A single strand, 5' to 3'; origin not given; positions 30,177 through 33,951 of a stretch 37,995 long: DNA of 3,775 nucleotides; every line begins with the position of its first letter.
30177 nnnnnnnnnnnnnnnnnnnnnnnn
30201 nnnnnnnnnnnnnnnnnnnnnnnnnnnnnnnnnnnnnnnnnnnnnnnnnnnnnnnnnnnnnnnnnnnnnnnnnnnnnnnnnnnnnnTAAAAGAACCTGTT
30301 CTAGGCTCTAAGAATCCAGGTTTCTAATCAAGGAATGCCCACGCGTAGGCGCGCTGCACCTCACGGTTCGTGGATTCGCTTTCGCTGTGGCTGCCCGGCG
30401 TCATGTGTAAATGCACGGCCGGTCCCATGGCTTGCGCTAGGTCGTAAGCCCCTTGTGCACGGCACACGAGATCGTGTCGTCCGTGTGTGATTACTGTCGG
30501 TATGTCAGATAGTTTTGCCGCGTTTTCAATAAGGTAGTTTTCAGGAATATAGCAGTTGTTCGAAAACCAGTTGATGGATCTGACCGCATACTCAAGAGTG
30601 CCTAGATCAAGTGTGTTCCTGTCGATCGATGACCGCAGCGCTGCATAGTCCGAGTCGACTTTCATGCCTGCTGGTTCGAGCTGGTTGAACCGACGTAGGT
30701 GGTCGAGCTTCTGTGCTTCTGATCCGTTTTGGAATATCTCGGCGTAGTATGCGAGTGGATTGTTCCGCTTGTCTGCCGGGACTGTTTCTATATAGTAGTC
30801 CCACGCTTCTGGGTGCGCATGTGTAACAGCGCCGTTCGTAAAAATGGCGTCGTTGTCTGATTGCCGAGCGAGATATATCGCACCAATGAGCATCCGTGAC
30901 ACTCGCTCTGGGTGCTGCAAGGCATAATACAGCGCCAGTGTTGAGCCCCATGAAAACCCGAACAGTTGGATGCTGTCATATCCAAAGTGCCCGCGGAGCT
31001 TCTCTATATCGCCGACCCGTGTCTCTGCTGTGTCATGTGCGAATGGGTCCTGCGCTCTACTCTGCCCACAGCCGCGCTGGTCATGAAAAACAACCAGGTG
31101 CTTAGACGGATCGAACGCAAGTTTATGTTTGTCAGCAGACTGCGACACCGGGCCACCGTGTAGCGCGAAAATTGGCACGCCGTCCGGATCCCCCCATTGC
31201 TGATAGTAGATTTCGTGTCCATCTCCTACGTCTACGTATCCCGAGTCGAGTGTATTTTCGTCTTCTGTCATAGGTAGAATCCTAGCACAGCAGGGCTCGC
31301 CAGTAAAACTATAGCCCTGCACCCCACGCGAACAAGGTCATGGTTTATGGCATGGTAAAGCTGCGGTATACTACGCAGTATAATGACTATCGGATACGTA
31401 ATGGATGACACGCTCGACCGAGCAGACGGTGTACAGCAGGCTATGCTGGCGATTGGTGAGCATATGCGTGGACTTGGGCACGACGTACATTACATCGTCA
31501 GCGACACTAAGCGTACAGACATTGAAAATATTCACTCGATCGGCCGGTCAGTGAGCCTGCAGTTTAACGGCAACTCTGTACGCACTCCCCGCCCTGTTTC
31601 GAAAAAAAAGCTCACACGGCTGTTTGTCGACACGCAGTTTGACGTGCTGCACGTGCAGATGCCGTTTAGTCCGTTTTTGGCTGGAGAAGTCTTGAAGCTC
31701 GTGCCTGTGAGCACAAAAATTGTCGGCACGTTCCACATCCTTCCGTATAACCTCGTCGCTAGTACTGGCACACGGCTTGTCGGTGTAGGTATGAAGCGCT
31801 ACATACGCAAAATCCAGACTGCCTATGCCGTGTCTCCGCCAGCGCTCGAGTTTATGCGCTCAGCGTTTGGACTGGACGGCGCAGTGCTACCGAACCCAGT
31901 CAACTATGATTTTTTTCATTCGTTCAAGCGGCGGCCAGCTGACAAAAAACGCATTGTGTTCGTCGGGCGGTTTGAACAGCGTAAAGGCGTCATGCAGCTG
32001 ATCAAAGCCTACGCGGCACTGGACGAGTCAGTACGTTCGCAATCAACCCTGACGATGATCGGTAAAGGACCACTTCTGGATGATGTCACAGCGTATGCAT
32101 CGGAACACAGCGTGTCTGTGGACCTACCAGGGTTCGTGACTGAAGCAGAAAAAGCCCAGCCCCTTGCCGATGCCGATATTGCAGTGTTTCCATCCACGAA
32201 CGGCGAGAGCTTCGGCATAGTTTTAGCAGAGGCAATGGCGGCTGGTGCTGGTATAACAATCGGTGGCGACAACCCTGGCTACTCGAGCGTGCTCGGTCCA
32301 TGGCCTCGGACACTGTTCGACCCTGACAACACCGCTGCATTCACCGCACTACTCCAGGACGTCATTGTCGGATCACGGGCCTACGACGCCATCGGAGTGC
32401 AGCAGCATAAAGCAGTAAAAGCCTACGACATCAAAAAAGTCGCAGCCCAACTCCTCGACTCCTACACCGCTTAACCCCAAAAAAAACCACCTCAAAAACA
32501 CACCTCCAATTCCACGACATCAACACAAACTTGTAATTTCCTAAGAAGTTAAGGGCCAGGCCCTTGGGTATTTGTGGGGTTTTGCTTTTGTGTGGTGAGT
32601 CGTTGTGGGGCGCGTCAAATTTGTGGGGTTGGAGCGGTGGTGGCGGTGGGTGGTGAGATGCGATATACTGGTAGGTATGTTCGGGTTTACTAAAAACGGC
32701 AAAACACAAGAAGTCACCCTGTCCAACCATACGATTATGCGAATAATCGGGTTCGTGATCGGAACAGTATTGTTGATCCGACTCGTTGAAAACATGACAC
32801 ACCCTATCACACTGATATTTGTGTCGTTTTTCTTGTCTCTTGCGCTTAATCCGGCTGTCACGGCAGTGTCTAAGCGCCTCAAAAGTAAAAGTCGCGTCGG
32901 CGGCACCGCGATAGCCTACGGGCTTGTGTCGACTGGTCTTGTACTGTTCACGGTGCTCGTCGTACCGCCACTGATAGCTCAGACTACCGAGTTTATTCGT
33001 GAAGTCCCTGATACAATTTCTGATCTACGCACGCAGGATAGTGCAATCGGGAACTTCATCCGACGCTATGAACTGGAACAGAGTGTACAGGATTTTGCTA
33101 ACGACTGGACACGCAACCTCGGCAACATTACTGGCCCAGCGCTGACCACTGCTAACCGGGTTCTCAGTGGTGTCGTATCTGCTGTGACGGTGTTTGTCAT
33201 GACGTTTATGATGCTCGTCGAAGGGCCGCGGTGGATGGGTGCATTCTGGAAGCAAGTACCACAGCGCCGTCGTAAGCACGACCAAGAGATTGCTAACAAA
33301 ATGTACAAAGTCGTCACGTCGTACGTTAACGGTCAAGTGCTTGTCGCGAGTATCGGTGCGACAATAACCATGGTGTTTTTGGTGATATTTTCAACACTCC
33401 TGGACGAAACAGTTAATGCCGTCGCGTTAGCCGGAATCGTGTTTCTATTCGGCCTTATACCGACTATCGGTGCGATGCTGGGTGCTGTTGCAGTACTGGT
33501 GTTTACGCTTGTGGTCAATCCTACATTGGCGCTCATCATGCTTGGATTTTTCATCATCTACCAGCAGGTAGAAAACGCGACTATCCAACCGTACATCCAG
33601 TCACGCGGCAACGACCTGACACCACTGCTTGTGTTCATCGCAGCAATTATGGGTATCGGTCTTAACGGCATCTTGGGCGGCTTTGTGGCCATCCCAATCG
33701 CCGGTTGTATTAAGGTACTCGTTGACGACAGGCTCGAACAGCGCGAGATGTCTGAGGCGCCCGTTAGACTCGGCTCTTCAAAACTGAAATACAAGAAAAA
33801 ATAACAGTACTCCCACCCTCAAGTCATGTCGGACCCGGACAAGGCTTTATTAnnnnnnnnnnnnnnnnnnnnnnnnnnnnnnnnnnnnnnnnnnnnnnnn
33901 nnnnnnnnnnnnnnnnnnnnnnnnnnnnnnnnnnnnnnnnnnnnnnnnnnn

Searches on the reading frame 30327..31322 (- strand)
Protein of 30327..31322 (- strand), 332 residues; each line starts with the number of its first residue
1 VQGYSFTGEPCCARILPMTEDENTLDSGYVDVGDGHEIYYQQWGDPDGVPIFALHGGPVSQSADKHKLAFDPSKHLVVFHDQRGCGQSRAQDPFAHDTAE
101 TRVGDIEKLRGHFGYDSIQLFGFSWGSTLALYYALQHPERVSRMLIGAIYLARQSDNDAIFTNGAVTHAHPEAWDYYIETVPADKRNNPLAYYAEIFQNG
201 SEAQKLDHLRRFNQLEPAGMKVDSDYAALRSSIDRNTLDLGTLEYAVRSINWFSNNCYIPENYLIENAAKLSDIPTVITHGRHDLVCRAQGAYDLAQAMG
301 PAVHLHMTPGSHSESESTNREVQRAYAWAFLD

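Call 62: search_protein_families(library=pfam, proteins=[window:30327-31322:-], max_evalue=0.001)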
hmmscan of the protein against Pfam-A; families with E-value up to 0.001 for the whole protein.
window:30327-31322:- (332 aa): 5 families
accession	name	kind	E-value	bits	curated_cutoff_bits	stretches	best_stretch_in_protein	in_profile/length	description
PF00561.26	Abhydrolase_1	-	1.2e-16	61.5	25.8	1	52-298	4-224/245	alpha/beta hydrolase fold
PF12146.15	Hydrolase_4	-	2.1e-10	40.8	27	1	75-146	32-106/239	Serine aminopeptidase, S33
PF02129.25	Peptidase_S15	-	7.3e-08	32.9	23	1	117-313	96-261/262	X-Pro dipeptidyl-peptidase (S15 family)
PF12697.13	Abhydrolase_6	-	4.6e-06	27.9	26.3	1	54-201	4-148/217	Alpha/beta hydrolase family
PF02230.22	Abhydrolase_2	-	0.00015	22.1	23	0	116-170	105-163/217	Phospholipase/Carboxylesterase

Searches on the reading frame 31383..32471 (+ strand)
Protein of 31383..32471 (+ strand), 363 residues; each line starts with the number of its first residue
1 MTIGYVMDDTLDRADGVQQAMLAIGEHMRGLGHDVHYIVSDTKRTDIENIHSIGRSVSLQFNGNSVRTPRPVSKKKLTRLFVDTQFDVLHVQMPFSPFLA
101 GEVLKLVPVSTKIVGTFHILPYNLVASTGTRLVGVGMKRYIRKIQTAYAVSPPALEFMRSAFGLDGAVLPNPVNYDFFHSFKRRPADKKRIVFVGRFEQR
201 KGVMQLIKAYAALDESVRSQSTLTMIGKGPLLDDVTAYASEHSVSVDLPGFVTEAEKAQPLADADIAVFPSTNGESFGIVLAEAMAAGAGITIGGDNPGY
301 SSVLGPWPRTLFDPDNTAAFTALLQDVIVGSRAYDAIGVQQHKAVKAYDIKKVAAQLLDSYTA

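Call 62: search_protein_families(library=pfam, proteins=[window:31383-32471:+], max_evalue=0.001)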
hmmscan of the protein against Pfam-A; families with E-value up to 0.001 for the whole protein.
window:31383-32471:+ (363 aa): 5 families
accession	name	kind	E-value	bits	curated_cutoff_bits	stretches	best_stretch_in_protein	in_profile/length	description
PF00534.26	Glycos_transf_1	-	3.2e-24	85.8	26.4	1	180-329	7-157/172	Glycosyl transferases group 1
PF13692.12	Glyco_trans_1_4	-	5.9e-19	69.2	27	1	189-322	2-134/142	Glycosyl transferases group 1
PF13439.12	Glyco_transf_4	-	1.6e-15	58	28.5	1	15-176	2-169/170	Glycosyltransferase Family 4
PF20706.3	GT4-conflict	-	1.8e-07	30.9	26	1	126-289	144-306/385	Family 4 Glycosyltransferase in conflict systems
PF13579.12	Glyco_trans_4_4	-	2e-07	31.9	29.7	1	16-170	2-156/158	Glycosyl transferase 4-like domain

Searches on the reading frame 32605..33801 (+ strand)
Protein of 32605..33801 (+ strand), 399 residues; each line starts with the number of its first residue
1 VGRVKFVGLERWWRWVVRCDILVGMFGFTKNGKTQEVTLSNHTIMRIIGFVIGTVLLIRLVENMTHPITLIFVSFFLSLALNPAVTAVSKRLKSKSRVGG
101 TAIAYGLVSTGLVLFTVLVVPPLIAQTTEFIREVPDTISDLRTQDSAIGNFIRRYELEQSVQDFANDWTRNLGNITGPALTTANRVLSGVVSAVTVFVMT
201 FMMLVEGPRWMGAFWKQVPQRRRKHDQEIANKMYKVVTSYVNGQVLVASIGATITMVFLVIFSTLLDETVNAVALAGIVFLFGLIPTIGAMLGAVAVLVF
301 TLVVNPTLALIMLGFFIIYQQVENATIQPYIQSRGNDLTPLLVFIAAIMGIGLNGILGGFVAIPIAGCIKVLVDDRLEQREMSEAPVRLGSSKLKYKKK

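Call 62: search_protein_families(library=pfam, proteins=[window:32605-33801:+], max_evalue=0.001)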
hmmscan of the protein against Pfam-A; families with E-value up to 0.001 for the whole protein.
window:32605-33801:+ (399 aa): 1 family
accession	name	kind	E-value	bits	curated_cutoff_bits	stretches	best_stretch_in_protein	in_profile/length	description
PF01594.21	AI-2E_transport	-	7.7e-51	173.6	34.3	1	47-374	4-324/327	AI-2E family transporter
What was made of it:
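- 32605..33804 (+): Convergent AI-2E family transporter. It marks the end of the syntenic block, with 45 bp between the two stop codons. Pfam AI-2E_transport at 7.7e-51 (call 62).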
